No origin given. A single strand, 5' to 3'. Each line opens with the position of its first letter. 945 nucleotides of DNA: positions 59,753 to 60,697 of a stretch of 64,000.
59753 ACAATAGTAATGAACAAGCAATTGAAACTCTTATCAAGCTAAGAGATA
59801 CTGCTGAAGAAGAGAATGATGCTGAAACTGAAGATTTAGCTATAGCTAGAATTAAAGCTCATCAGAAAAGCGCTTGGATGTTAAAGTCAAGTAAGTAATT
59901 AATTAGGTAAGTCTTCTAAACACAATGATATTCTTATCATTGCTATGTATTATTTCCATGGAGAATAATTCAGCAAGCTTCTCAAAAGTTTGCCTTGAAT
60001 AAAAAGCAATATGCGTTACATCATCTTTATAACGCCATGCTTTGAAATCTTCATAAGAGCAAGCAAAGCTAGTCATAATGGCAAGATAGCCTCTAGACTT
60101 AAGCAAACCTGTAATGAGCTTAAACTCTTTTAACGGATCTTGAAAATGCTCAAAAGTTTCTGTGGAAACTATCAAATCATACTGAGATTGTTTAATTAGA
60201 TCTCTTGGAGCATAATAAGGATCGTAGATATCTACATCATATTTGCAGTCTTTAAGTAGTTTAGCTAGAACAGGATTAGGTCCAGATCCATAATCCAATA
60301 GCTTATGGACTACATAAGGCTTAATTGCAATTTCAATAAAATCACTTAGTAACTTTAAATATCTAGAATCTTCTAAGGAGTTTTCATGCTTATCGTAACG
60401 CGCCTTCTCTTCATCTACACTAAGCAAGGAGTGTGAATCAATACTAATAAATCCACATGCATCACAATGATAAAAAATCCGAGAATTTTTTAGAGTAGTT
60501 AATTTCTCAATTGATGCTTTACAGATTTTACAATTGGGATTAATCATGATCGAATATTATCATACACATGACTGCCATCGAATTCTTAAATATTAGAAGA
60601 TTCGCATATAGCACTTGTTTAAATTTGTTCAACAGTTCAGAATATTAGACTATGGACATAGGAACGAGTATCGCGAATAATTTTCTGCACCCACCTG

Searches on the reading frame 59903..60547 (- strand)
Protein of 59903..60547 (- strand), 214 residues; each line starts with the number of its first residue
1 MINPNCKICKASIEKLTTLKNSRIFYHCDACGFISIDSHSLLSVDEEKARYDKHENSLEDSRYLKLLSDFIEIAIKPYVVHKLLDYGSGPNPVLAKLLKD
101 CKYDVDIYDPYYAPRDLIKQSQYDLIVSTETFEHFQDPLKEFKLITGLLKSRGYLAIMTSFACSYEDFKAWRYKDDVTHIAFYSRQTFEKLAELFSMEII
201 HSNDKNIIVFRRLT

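Call 3: search_protein_families(library=pfam, proteins=[window:59903-60547:-], max_evalue=0.1)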
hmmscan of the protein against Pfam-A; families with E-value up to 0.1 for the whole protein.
window:59903-60547:- (214 aa): 6 families
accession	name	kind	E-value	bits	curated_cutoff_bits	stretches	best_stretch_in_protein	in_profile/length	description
PF13489.12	Methyltransf_23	-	3.1e-18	66.5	27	1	80-200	23-162/164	Methyltransferase domain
PF08241.18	Methyltransf_11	-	0.00018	22.5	21.2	1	119-157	57-95/95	Methyltransferase domain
PF08242.18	Methyltransf_12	-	0.0013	19.8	30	1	112-155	53-98/98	Methyltransferase domain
PF13847.12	Methyltransf_31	-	0.0018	18.4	27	1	118-159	70-111/145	Methyltransferase domain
PF03107.22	C1_2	-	0.011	16.5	26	1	5-34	19-42/48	C1 domain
PF02353.26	CMAS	-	0.082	12.6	27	0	119-169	126-176/273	Mycolic acid cyclopropane synthetase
